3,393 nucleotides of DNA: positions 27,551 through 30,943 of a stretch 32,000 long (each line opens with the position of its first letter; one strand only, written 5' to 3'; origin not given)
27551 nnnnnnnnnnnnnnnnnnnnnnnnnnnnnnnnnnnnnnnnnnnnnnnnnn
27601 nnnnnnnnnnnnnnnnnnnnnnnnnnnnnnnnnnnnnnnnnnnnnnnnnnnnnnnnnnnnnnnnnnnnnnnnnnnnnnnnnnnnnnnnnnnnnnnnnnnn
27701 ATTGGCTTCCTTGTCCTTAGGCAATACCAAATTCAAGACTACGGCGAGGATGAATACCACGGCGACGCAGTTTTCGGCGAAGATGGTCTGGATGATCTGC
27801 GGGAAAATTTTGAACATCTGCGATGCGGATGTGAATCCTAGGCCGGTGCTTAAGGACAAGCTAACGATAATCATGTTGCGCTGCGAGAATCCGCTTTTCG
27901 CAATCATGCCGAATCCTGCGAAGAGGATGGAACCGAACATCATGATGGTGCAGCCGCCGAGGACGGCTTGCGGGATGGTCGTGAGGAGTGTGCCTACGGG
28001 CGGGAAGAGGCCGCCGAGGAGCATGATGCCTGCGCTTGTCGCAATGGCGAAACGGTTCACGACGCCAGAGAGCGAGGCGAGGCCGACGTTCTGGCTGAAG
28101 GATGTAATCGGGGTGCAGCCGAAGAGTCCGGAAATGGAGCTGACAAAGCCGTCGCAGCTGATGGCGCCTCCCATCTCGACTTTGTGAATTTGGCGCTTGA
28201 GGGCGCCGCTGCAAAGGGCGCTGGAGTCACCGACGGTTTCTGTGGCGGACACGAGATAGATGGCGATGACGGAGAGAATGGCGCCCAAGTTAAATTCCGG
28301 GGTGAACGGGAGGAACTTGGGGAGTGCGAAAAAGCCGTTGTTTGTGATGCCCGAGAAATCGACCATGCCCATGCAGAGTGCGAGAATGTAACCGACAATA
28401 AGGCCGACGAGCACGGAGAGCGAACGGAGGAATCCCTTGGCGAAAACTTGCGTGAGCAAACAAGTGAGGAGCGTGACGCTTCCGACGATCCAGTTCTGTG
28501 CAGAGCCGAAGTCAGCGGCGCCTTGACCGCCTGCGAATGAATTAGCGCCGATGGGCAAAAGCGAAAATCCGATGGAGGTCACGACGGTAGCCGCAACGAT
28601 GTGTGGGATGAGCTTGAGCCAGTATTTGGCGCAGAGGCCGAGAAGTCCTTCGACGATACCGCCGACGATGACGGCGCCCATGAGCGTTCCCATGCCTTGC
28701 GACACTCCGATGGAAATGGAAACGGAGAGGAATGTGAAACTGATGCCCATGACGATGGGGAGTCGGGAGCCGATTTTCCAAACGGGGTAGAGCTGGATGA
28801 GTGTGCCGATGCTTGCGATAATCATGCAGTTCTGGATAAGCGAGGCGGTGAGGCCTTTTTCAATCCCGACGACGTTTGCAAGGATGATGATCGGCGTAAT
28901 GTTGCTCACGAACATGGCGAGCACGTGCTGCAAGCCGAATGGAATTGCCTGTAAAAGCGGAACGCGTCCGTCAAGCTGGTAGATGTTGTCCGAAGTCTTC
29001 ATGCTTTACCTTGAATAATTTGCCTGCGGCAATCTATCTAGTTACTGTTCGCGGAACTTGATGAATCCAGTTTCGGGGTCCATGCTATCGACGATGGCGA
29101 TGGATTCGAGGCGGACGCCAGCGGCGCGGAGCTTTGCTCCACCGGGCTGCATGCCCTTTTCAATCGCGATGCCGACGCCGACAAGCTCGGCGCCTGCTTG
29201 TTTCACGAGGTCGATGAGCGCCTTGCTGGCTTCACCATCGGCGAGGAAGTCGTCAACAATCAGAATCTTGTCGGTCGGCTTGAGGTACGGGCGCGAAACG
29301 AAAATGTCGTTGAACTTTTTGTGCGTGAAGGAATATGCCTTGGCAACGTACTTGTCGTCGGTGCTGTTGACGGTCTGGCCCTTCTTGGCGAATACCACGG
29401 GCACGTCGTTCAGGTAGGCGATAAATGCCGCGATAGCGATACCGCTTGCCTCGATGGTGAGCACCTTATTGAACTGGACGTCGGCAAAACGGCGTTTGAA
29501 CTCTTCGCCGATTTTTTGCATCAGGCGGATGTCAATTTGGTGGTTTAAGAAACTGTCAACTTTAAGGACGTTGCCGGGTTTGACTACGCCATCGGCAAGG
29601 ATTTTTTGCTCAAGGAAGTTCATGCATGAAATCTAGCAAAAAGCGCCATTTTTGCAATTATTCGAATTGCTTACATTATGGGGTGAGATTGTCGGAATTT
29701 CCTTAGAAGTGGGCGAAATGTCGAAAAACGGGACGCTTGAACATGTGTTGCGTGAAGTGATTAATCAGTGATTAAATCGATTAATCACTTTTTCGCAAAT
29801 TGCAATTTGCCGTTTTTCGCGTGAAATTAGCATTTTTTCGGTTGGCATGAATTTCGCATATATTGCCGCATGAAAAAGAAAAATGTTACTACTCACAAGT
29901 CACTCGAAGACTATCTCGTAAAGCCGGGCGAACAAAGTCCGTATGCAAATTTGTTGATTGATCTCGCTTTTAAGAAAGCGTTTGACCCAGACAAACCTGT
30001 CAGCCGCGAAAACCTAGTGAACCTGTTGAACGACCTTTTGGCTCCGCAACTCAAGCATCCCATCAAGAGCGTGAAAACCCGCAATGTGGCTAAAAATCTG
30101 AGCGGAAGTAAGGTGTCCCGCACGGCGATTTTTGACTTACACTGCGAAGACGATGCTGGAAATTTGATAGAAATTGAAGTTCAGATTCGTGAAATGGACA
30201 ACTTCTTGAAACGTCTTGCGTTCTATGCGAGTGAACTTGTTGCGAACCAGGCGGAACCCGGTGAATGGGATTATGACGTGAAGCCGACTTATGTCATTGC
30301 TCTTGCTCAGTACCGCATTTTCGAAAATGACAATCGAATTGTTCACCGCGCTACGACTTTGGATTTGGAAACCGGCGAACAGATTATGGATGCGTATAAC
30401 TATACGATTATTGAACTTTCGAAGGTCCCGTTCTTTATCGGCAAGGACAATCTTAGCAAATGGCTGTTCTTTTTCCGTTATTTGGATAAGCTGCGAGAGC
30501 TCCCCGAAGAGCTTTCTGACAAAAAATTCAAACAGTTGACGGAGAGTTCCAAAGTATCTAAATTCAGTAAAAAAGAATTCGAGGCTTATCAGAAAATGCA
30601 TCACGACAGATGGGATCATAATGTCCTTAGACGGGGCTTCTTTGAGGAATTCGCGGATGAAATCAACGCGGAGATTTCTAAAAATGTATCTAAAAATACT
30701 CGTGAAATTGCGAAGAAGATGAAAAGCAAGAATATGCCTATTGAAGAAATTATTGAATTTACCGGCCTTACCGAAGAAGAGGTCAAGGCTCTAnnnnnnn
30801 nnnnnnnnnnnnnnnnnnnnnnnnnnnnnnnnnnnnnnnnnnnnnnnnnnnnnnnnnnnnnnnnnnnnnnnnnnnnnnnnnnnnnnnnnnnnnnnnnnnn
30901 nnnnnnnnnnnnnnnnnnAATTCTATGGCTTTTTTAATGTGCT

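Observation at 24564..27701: Single polypeptide fusing a periplasmic GH5 endoglucanase to a BcsA-like processive GT2 synthase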

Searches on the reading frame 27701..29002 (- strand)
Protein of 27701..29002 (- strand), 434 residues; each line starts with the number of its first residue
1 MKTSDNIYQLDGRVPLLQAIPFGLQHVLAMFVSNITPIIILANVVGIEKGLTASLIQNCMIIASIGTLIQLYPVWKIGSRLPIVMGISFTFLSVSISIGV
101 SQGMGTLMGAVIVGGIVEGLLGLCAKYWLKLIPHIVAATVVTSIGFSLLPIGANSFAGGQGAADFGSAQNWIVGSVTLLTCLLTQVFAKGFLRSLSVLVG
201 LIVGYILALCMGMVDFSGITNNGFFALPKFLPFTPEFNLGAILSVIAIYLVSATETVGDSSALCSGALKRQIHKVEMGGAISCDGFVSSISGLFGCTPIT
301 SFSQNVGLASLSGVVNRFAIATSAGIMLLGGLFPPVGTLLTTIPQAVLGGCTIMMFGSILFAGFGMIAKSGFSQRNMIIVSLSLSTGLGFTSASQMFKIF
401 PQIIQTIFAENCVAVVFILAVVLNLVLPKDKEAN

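Call 25: search_protein_families(library=pfam, proteins=[window:27701-29002:-], max_evalue=0.001)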
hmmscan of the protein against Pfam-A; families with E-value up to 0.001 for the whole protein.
window:27701-29002:- (434 aa): 1 family
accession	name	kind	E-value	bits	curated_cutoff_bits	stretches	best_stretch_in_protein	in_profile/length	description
PF00860.26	Xan_ur_permease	-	3.6e-80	270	27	1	18-391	2-384/389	Permease family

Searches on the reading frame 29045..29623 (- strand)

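Call 25: search_protein_families(library=pfam, proteins=[window:29045-29623:-], max_evalue=0.001)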
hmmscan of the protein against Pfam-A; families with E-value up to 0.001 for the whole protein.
window:29045-29623:- (193 aa): 1 family
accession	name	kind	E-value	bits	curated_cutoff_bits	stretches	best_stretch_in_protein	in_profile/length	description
PF00156.33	Pribosyltran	-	3.6e-08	33.3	26.3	1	47-157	26-127/158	Phosphoribosyl transferase domain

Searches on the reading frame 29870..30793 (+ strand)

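Call 25: search_protein_families(library=pfam, proteins=[window:29870-30793:+], max_evalue=0.001)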
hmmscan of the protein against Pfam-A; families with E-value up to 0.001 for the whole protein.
window:29870-30793:+ (308 aa): 1 family
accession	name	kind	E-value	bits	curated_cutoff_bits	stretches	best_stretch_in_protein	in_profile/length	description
PF12784.13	PDDEXK_2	-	3.5e-35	122.2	27.4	1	29-251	2-223/229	PD-(D/E)XK nuclease family transposase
